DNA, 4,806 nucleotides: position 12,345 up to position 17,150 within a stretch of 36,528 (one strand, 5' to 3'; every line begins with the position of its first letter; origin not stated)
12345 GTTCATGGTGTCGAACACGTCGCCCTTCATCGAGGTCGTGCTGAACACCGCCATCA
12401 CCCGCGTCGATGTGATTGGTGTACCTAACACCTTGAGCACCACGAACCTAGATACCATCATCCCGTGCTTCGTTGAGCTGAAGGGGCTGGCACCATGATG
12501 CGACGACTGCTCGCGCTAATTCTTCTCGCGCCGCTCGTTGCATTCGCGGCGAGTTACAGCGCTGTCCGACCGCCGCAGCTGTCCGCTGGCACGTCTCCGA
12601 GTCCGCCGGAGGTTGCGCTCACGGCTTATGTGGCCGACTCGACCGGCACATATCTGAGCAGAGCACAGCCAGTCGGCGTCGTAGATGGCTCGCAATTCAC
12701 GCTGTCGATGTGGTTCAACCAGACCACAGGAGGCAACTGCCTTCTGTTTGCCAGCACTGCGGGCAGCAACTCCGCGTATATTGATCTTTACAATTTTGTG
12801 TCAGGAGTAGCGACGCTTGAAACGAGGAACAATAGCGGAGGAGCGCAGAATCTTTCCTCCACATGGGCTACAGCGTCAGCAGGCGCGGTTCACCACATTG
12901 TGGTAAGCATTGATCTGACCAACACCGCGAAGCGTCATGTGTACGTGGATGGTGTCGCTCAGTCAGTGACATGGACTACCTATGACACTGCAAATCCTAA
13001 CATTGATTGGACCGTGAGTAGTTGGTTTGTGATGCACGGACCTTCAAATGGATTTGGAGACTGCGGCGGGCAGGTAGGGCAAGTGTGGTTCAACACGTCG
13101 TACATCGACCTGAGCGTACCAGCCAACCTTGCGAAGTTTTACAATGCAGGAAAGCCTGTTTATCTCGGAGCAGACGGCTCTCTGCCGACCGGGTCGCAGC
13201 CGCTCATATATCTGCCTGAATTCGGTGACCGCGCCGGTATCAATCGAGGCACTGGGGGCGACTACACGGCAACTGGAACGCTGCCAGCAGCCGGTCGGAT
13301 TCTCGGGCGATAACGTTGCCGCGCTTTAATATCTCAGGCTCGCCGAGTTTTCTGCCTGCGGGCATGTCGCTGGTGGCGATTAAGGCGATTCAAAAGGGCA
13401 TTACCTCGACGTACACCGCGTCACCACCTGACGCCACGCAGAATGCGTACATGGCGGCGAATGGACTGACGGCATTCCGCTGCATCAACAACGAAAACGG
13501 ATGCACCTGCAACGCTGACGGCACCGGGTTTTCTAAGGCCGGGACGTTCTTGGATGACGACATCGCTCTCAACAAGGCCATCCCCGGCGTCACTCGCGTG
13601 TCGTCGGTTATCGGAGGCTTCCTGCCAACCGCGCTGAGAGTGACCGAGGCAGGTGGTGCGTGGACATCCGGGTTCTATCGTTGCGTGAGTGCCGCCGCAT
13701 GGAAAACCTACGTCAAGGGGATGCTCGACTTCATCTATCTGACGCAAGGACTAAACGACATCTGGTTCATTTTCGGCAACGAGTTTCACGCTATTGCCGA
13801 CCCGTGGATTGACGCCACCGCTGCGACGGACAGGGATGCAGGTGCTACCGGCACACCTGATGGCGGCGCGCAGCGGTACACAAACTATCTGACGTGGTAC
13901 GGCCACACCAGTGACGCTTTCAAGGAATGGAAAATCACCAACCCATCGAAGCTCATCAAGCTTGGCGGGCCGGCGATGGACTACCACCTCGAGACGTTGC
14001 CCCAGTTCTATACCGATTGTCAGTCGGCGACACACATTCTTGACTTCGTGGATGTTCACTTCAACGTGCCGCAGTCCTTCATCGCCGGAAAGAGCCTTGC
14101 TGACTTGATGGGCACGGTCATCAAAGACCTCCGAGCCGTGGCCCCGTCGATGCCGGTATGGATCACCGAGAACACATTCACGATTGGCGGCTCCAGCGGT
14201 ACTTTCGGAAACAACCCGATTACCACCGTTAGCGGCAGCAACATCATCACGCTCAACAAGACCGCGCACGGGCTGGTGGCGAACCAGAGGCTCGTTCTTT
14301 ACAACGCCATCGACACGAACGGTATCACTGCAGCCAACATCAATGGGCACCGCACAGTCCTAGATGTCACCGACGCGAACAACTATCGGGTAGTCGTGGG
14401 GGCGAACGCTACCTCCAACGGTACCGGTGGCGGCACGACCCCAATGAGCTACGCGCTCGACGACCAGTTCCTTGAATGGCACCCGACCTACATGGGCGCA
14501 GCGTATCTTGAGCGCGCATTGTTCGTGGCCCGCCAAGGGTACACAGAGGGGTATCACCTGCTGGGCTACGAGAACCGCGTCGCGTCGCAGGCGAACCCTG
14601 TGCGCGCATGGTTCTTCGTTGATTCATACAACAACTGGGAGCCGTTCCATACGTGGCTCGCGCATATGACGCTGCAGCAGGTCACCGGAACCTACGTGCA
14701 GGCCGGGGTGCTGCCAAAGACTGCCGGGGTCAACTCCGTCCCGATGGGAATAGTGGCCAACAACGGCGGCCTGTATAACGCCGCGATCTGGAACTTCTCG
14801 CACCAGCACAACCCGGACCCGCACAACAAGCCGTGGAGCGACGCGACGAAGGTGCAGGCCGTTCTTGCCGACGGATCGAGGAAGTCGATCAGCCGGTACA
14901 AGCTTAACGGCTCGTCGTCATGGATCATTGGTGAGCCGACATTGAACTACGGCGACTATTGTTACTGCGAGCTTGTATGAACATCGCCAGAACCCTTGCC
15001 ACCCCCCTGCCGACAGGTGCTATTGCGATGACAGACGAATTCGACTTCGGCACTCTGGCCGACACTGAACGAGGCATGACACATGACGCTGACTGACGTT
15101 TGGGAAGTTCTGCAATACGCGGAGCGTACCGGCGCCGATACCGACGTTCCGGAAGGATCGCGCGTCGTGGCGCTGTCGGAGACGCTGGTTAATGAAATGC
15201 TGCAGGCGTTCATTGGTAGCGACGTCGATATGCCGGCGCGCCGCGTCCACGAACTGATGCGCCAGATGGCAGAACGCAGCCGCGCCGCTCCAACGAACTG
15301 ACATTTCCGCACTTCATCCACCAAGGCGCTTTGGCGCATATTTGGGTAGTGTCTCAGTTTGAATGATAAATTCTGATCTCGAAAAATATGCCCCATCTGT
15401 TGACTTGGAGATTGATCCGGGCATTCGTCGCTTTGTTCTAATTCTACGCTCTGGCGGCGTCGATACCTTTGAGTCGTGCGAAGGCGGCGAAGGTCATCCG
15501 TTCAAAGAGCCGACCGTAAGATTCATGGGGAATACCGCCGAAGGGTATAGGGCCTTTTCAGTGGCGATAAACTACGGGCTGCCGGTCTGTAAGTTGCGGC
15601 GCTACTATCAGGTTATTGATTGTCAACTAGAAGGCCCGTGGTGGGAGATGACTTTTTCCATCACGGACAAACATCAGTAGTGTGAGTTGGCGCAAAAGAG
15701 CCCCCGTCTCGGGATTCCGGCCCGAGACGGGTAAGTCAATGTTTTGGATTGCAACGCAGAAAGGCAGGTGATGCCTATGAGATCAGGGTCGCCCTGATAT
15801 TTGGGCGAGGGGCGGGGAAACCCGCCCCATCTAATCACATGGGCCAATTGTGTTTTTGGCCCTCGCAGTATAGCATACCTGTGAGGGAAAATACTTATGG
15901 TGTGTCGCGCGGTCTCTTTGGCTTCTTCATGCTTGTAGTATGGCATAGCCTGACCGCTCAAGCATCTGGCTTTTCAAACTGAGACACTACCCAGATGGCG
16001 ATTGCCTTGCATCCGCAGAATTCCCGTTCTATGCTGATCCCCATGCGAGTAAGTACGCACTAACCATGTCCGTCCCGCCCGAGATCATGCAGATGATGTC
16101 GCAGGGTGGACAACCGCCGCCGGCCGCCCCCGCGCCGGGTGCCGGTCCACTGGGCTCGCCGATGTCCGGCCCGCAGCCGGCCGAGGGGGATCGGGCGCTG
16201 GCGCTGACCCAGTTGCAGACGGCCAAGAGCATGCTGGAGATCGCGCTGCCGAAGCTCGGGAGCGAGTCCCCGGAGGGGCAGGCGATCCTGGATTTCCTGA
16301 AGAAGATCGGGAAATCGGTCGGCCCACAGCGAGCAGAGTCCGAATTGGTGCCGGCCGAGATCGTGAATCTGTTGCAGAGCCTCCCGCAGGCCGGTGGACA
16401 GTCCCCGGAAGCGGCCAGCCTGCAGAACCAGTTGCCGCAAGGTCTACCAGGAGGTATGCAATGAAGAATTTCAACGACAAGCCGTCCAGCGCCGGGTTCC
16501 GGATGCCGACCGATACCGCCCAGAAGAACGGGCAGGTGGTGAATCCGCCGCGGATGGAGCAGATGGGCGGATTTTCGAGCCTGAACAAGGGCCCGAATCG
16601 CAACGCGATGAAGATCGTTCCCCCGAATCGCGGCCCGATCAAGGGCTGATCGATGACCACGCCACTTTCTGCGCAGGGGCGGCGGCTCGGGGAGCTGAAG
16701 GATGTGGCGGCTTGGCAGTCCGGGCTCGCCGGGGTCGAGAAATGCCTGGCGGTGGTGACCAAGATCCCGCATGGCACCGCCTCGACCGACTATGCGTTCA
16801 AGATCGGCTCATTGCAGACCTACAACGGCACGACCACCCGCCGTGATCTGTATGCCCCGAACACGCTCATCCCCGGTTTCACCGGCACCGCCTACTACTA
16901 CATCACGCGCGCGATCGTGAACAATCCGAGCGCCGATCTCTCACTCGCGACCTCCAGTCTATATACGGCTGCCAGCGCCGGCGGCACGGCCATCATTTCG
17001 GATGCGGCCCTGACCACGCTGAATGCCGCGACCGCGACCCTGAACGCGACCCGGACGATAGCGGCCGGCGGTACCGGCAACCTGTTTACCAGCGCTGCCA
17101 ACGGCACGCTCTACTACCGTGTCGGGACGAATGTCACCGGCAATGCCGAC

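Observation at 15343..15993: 651-bp unit bounded by perfect 21-bp inverted repeats within the late operon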

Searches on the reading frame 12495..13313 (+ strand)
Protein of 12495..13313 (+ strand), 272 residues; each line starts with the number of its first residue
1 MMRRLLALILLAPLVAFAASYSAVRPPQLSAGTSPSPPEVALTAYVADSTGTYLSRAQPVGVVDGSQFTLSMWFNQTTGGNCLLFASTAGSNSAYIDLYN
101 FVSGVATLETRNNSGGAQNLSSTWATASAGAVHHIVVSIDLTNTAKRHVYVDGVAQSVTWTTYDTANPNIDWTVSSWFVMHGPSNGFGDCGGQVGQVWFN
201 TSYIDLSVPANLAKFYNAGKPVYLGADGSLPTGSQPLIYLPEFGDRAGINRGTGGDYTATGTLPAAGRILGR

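Call 10: search_protein_families(library=phrogs, proteins=[window:12495-13313:+], max_evalue=0.01)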
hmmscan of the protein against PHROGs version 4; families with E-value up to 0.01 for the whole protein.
window:12495-13313:+ (272 aa): 1 family
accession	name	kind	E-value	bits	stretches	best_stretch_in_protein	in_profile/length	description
phrog_19917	-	unknown function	0.0082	17.5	0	142-170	23-52/71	-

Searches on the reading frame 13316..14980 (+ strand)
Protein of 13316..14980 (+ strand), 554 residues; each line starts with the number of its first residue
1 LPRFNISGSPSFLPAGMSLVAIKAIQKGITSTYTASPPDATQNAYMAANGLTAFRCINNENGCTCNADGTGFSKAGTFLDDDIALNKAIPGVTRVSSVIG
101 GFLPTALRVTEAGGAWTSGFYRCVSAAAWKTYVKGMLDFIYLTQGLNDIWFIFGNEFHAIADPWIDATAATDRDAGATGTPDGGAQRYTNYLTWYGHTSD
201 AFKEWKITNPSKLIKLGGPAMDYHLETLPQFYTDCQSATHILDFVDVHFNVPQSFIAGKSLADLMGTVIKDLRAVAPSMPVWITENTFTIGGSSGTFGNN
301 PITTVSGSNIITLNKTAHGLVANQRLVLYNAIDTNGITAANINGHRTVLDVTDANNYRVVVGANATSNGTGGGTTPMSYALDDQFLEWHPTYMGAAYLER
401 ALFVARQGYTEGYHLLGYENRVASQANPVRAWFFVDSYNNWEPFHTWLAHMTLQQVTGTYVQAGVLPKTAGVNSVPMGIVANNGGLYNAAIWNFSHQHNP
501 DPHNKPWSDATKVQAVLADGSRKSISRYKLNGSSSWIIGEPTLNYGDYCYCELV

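Call 6: search_protein_families(library=pfam, proteins=[window:13316-14980:+], max_evalue=0.01)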
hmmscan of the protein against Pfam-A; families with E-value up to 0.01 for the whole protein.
window:13316-14980:+ (554 aa): 0 families

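Call 10: search_protein_families(library=phrogs, proteins=[window:13316-14980:+], max_evalue=0.01)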
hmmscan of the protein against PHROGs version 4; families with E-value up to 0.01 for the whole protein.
window:13316-14980:+ (554 aa): 1 family
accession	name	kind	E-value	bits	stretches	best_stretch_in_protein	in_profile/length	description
phrog_358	-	unknown function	0.0053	15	1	310-377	1740-1811/2056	-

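Call 46: find_related_loci(query=window:13316-14977:+, collection=viral_contigs, flank=4000)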
Query window:13316-14977:+ (554 aa) in viral_contigs; peptide patterns used: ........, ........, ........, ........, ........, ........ (x = any residue, [..] = any of these).
No stretch of DNA in the collection matches any of the patterns.

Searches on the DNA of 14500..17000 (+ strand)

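Call 8: search_dna_similar(query=window:14800-16600:+, collection=phages, mode=distant, max_rows=30)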
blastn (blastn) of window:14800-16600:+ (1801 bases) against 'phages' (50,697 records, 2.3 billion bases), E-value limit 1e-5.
No match.

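Call 9: search_rna_families(source=window, start=14500, end=17000, threshold=evalue, max_evalue=1)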
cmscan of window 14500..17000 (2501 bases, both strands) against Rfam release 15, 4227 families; matches with E-value up to 1: 2.
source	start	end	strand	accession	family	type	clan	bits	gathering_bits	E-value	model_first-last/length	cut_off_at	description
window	16923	17000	+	RF02202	UCA1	Gene; lncRNA;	-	16.2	80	0.85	1-75/75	no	Urothelial cancer associated 1 conserved region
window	16604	16674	+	RF01145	sR14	Gene; snRNA; snoRNA; CD-box;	-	15.8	38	0.38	1-54/54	no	Small nucleolar RNA sR14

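Call 76: search_dna_similar(query=window:15345-15991:+, collection=plasmids, mode=distant, max_evalue=0.01, max_rows=20)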
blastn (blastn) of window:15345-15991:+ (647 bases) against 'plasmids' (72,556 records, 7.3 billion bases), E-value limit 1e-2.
No match.

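Call 77: search_dna_similar(query=window:15345-15991:+, collection=phages, mode=distant, max_evalue=0.01, max_rows=20)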
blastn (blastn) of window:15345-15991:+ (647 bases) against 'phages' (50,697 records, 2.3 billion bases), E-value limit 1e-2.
No match.
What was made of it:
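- Tried and rejected: BLASTN of the region and of the unit against GenBank phages and PLSDB plasmids gave no match (calls 8, 76, 77).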
